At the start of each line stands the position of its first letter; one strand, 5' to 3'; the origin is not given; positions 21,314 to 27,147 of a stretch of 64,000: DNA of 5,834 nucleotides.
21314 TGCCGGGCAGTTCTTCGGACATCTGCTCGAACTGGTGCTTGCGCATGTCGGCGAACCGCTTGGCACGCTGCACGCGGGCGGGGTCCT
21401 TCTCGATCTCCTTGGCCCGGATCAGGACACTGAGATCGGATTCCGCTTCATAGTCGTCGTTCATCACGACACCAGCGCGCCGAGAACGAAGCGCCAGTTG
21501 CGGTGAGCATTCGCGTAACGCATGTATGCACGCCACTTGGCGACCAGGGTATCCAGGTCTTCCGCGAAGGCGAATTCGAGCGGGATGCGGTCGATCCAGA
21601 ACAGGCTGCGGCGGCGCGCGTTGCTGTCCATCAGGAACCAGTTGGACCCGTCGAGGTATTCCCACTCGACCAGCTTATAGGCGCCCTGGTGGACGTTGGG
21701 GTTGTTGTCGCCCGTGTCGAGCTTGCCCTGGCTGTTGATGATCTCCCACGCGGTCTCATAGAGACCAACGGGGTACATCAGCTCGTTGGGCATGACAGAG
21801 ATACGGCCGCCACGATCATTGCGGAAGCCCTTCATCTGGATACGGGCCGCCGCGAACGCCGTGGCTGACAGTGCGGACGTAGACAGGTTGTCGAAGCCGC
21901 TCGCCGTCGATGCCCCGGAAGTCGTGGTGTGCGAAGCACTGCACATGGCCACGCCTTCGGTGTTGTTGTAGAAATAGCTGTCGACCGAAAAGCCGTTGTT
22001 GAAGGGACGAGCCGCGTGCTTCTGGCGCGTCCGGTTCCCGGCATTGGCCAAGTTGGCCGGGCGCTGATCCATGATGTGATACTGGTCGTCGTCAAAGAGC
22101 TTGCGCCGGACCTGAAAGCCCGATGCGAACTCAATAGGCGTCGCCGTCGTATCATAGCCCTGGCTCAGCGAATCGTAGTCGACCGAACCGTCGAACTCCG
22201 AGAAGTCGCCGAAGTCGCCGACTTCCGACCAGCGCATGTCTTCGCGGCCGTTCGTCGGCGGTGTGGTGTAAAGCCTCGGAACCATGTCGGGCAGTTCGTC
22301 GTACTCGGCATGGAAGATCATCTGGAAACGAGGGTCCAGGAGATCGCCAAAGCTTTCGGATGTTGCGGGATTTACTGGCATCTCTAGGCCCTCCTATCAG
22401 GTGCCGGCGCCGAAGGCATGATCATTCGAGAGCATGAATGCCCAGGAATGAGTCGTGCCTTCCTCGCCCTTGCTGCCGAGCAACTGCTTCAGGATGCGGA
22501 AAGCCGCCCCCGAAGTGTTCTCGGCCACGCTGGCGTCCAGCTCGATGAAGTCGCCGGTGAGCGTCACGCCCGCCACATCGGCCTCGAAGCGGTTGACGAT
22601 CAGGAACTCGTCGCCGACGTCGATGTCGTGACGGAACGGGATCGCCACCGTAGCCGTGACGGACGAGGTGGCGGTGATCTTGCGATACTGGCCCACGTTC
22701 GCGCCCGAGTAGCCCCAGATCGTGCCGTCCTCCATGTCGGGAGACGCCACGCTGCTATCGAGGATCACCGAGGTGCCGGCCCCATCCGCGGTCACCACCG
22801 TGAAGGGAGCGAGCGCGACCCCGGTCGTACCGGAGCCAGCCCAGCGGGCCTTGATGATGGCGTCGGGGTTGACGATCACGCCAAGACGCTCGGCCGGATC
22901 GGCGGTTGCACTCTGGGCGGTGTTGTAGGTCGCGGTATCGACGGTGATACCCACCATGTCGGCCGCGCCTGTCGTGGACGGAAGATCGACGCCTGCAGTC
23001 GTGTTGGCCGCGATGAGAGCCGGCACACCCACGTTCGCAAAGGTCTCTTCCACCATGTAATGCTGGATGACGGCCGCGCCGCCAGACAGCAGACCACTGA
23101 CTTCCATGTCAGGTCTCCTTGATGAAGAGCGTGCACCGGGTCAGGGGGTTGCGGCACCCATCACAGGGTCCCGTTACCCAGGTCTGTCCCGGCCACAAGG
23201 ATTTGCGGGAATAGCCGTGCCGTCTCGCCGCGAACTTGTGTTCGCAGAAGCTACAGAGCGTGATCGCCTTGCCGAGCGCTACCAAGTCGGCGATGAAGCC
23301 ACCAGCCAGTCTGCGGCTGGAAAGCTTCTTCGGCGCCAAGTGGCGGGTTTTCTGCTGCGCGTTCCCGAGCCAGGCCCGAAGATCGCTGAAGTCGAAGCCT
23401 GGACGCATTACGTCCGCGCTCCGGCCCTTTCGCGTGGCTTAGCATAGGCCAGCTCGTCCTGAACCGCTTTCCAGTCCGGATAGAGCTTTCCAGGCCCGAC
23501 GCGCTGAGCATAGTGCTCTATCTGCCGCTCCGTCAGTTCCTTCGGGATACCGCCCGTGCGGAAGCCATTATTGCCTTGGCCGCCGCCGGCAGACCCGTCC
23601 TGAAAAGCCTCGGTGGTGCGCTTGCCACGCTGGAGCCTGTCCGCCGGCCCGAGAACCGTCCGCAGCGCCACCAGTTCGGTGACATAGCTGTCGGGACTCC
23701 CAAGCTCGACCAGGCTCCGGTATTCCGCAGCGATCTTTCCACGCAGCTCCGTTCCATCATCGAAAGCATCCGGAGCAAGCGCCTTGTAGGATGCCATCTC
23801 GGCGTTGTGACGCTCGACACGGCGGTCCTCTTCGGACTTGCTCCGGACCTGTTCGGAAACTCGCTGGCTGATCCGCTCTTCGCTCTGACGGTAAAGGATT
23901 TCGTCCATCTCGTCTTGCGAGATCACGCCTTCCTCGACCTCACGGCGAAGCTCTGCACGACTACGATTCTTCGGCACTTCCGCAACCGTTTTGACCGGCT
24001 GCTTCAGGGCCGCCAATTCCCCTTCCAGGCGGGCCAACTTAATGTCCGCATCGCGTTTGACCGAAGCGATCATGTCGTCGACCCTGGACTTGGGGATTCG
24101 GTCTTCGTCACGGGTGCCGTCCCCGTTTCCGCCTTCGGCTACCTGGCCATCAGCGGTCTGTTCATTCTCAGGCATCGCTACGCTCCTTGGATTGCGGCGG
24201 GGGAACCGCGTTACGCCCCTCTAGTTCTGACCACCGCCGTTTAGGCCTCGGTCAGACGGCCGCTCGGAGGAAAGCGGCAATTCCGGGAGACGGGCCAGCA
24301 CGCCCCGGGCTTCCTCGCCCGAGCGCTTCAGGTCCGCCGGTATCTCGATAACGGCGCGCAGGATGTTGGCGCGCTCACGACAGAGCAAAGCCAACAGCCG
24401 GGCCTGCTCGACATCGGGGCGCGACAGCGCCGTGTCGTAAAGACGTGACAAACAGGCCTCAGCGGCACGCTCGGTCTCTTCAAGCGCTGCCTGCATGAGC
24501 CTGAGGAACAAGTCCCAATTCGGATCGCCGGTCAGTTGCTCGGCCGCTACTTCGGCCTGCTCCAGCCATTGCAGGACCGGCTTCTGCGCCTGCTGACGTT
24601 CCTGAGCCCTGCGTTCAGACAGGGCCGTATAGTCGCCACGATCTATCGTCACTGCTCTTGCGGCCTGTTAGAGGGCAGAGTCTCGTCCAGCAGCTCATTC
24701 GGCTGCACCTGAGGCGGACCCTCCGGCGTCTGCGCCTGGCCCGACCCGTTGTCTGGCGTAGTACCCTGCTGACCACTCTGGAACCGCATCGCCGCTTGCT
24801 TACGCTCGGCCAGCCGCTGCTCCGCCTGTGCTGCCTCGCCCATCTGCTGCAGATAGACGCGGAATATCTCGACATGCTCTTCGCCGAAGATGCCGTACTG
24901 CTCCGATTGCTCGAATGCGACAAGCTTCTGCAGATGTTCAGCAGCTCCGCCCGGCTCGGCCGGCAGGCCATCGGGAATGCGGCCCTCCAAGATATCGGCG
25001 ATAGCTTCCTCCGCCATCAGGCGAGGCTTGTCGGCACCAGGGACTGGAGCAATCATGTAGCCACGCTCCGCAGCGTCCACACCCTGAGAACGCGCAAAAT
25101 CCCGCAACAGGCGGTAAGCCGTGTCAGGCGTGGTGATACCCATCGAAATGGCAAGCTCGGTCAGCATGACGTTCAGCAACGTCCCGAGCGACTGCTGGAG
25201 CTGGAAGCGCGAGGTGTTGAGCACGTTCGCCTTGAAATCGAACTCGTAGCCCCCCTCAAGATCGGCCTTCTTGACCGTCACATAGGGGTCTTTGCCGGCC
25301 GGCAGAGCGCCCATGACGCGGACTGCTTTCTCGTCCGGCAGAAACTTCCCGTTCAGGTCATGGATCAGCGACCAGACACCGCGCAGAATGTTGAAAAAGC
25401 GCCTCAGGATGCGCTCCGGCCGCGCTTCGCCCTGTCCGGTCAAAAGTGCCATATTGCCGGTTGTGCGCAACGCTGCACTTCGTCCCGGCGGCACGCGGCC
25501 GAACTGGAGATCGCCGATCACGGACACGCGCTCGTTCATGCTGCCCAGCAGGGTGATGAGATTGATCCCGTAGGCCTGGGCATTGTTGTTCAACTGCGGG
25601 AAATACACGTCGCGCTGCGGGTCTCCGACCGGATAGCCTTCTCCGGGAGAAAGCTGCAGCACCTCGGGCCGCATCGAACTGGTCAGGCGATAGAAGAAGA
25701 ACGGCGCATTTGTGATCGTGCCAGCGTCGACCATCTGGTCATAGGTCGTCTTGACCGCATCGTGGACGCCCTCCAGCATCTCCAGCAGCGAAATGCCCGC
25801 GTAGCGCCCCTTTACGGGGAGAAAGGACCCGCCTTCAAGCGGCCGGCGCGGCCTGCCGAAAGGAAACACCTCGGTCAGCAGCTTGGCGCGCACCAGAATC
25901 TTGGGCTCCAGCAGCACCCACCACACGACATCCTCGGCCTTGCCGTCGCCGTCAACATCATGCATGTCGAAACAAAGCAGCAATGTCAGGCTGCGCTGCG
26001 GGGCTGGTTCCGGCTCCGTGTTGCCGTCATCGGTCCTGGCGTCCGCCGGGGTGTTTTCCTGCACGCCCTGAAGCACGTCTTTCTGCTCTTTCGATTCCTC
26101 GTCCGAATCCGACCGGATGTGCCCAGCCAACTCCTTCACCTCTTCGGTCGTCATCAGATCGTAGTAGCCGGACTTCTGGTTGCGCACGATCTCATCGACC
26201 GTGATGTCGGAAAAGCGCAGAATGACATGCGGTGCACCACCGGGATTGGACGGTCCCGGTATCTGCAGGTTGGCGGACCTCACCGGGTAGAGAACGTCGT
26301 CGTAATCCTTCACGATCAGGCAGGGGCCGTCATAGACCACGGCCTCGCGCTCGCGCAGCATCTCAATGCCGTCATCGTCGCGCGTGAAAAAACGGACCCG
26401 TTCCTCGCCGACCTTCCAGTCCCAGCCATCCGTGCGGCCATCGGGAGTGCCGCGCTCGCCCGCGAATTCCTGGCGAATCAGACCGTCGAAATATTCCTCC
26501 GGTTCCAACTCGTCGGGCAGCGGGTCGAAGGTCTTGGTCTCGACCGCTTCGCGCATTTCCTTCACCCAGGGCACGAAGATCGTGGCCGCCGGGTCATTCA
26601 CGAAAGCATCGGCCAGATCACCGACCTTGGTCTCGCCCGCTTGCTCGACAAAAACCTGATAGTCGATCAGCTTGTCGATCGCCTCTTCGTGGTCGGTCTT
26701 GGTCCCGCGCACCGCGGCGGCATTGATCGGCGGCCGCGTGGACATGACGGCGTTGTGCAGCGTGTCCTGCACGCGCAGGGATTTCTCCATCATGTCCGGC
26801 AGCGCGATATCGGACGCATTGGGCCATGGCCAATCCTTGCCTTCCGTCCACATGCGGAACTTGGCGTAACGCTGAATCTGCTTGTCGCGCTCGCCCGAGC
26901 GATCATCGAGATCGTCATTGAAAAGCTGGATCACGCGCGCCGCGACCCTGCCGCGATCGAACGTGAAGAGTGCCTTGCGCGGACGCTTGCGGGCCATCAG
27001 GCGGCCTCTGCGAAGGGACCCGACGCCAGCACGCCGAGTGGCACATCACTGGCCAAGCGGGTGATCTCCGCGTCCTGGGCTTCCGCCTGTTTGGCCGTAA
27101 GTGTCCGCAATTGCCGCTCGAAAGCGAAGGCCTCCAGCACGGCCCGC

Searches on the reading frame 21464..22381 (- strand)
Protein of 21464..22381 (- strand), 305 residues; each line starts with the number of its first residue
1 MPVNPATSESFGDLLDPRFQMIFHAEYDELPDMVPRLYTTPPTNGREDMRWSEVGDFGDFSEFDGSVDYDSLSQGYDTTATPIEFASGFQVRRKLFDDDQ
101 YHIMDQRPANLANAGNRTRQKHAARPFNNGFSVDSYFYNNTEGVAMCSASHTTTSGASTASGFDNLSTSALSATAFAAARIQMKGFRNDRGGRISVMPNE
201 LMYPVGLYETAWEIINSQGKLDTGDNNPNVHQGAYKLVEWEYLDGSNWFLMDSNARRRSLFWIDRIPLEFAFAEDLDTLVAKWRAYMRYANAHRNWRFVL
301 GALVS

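Call 11: search_protein_families(library=phrogs, proteins=[window:21464-22381:-], max_evalue=0.001)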
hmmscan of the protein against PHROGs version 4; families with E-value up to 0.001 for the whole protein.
window:21464-22381:- (305 aa): 4 families
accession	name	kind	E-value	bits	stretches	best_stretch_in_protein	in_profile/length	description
phrog_371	-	head and packaging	4.4e-15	56.7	2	167-242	231-302/303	major head protein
phrog_29592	-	unknown function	1.1e-08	34.8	1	163-254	733-831/893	-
phrog_133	-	head and packaging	1.1e-07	31.9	1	8-255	380-616/668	head maturation protease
phrog_4523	-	head and packaging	2.8e-06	27.3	1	11-255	361-591/644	major head and protease protein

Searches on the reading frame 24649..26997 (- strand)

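Call 11: search_protein_families(library=phrogs, proteins=[window:24649-26997:-], max_evalue=0.001)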
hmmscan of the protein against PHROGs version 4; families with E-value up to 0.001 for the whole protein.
window:24649-26997:- (782 aa): 1 family
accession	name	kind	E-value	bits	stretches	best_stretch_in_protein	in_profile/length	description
phrog_1216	-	head and packaging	7.5e-14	52.2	1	188-654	184-599/714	portal protein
